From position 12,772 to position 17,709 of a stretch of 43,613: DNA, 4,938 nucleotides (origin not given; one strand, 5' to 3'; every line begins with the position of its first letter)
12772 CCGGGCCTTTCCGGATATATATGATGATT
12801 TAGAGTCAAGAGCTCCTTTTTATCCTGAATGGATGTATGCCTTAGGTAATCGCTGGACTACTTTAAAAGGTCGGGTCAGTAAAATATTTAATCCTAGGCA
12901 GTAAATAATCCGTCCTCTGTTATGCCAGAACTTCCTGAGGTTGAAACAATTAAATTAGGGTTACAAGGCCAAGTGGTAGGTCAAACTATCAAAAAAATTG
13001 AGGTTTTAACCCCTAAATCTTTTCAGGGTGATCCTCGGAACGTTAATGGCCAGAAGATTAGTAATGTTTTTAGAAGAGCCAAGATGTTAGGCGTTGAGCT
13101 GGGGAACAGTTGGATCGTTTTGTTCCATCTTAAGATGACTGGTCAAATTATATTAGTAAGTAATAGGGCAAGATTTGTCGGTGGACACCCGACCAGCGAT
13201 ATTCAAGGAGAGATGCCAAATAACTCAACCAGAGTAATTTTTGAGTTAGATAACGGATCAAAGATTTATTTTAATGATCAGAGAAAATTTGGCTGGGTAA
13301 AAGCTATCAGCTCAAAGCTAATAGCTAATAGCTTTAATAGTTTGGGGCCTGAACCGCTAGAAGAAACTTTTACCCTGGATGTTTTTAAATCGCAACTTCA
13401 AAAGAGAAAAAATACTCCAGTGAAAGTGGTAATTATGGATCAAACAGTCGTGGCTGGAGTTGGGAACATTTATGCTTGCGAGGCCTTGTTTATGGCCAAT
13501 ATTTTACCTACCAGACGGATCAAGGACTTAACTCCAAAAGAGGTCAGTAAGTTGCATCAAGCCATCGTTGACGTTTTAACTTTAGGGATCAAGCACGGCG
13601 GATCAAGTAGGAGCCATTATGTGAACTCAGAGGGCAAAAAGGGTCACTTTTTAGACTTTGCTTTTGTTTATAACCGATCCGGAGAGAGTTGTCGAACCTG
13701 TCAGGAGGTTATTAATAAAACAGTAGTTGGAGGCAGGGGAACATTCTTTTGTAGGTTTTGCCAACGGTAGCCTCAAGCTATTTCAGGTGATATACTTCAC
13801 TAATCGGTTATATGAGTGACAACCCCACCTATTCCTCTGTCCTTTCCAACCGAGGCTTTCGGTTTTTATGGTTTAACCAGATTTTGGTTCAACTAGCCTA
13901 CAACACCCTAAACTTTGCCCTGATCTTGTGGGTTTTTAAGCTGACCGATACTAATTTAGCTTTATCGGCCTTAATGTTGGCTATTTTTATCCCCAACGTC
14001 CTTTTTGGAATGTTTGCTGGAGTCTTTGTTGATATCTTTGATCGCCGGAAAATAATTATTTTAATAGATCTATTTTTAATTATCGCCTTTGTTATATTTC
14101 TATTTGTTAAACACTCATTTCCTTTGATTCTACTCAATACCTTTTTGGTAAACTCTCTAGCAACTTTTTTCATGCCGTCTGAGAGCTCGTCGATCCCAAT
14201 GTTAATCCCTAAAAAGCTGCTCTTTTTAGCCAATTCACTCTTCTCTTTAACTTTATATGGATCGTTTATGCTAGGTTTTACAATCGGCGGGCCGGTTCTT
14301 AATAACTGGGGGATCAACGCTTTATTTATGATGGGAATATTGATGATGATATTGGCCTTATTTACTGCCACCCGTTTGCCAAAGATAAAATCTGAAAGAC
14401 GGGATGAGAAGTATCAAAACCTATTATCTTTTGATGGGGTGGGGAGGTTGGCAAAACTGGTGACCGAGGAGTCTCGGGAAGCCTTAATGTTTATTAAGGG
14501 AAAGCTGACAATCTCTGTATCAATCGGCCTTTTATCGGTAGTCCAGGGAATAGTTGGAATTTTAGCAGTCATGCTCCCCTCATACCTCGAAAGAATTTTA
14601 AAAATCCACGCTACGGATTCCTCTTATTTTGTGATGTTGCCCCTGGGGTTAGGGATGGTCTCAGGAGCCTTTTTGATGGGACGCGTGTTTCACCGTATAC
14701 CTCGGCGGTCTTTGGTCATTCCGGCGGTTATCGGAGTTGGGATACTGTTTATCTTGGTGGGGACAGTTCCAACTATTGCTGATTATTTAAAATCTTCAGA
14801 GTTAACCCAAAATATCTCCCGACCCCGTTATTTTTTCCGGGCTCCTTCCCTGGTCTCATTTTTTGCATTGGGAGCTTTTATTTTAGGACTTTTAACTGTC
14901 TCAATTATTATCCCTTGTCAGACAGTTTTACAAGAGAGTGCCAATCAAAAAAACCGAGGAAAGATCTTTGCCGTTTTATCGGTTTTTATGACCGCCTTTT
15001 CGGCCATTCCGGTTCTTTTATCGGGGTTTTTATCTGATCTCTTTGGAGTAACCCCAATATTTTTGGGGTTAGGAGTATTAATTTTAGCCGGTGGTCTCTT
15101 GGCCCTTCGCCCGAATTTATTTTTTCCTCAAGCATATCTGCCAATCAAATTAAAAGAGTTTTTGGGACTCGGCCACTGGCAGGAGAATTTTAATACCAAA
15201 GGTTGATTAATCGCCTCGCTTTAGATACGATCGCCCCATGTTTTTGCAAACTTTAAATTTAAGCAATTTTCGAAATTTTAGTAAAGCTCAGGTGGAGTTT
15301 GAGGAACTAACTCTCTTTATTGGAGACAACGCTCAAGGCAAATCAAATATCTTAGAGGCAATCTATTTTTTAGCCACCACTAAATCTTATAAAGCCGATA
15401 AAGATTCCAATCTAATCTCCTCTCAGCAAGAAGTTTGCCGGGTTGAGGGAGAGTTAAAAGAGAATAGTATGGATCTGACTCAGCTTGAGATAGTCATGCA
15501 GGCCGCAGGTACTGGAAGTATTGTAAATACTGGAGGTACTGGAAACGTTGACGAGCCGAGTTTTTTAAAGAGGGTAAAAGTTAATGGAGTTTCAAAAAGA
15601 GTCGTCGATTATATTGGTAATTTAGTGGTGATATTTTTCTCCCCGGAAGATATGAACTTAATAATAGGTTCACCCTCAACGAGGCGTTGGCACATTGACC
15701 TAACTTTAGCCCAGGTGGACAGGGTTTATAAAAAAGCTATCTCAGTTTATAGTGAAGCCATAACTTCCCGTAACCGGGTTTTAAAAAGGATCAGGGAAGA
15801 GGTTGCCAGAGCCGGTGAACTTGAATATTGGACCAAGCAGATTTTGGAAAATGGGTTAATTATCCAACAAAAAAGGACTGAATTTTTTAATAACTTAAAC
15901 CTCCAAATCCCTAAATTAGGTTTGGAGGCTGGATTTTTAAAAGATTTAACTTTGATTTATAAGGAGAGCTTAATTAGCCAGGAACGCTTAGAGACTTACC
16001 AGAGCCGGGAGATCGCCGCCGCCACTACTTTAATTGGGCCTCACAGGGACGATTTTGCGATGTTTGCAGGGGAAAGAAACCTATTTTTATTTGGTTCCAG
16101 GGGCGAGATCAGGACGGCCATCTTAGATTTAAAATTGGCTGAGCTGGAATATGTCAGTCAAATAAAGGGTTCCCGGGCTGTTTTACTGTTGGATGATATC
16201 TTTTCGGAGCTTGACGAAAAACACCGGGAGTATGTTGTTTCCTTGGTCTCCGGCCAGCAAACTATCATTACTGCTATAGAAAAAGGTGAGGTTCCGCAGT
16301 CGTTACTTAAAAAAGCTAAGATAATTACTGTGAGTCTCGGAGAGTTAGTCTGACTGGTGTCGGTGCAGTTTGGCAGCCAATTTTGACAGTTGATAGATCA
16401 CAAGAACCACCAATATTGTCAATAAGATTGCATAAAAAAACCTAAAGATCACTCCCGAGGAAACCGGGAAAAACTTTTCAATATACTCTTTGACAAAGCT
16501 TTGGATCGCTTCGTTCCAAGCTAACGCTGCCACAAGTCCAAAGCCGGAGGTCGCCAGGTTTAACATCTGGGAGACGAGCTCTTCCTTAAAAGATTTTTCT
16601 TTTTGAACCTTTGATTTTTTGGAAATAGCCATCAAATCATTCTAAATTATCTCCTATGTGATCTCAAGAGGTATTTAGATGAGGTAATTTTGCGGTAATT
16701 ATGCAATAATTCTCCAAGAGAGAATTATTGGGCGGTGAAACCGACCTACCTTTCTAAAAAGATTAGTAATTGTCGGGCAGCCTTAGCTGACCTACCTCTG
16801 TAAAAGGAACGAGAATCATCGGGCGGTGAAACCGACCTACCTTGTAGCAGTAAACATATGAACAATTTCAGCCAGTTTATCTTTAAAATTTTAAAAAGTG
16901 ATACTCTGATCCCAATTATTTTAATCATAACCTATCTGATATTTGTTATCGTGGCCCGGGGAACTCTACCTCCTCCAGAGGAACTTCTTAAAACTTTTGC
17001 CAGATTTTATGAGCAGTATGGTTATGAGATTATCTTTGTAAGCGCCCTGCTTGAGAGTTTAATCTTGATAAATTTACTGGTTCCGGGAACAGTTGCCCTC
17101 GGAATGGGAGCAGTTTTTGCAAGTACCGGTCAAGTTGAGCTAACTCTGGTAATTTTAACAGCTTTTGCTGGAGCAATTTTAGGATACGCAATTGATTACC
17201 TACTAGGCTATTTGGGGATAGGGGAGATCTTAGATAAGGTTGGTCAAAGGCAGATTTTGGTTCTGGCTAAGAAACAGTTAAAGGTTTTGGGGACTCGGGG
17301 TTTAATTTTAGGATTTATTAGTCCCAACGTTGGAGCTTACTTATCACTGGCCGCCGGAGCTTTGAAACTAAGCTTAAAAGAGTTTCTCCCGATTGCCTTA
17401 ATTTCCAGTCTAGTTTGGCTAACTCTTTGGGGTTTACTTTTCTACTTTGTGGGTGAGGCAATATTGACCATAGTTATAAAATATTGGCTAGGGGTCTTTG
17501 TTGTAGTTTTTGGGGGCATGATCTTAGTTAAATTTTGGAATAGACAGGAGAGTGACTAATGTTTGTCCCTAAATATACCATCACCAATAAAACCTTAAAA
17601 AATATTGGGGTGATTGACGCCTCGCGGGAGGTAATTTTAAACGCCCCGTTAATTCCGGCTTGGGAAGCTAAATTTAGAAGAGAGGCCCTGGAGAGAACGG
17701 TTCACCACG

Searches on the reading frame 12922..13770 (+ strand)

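Call 10: search_protein_families(library=pfam, proteins=[window:12922-13770:+], max_evalue=0.0001)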
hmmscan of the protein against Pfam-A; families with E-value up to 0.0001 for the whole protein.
window:12922-13770:+ (282 aa): 2 families
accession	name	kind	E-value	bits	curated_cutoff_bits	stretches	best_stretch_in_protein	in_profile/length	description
PF01149.29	Fapy_DNA_glyco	-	1.3e-26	93.9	25.5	1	1-125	1-116/117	Formamidopyrimidine-DNA glycosylase N-terminal domain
PF06831.19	H2TH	-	1.5e-26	92.6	34.7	1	141-230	1-89/93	Formamidopyrimidine-DNA glycosylase H2TH domain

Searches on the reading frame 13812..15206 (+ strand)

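Call 10: search_protein_families(library=pfam, proteins=[window:13812-15206:+], max_evalue=0.0001)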
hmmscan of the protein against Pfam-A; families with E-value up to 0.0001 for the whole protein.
window:13812-15206:+ (464 aa): 2 families
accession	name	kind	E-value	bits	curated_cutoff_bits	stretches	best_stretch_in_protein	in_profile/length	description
PF07690.21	MFS_1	-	2.8e-28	99.3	33.4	2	19-322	1-291/347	Major Facilitator Superfamily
PF05977.19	MFS_3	-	5.9e-10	38.6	27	1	11-320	7-305/524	Transmembrane secretion effector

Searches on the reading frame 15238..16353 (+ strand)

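Call 10: search_protein_families(library=pfam, proteins=[window:15238-16353:+], max_evalue=0.0001)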
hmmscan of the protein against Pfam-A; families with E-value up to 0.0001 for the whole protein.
window:15238-16353:+ (371 aa): 6 families
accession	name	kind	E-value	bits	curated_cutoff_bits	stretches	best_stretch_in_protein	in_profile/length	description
PF02463.25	SMC_N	-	8e-16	58.6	40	1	2-352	1-202/220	RecF/RecN/SMC N terminal domain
PF13175.12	AAA_15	-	1.1e-14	55.3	32.1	1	1-69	1-67/374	AAA ATPase domain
PF13476.12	AAA_23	-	2e-09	38.8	27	1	6-255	2-177/201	AAA domain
PF13555.12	AAA_29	-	8.8e-06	25.8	27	1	3-50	1-50/61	P-loop containing region of AAA domain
PF13304.12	AAA_21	-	1.5e-05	25.6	27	1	24-59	1-29/304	AAA domain, putative AbiEii toxin, Type IV TA system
PF11398.14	DUF2813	-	3.2e-05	23.9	21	1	1-51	1-53/372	Protein of unknown function (DUF2813)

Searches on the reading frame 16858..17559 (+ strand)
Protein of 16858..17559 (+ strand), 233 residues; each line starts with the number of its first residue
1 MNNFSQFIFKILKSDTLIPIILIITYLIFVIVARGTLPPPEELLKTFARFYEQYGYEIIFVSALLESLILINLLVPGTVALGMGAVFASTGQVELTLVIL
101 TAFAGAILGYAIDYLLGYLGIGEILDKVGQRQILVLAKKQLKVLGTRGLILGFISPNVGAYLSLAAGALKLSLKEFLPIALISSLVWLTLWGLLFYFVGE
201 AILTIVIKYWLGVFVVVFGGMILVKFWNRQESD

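Call 10: search_protein_families(library=pfam, proteins=[window:16858-17559:+], max_evalue=0.0001)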
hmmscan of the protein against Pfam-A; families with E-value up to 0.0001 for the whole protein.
window:16858-17559:+ (233 aa): 1 family
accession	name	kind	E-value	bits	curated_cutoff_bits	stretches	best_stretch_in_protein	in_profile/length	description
PF09335.16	VTT_dom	-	4.3e-10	40.6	33.9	1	76-196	2-122/123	VTT domain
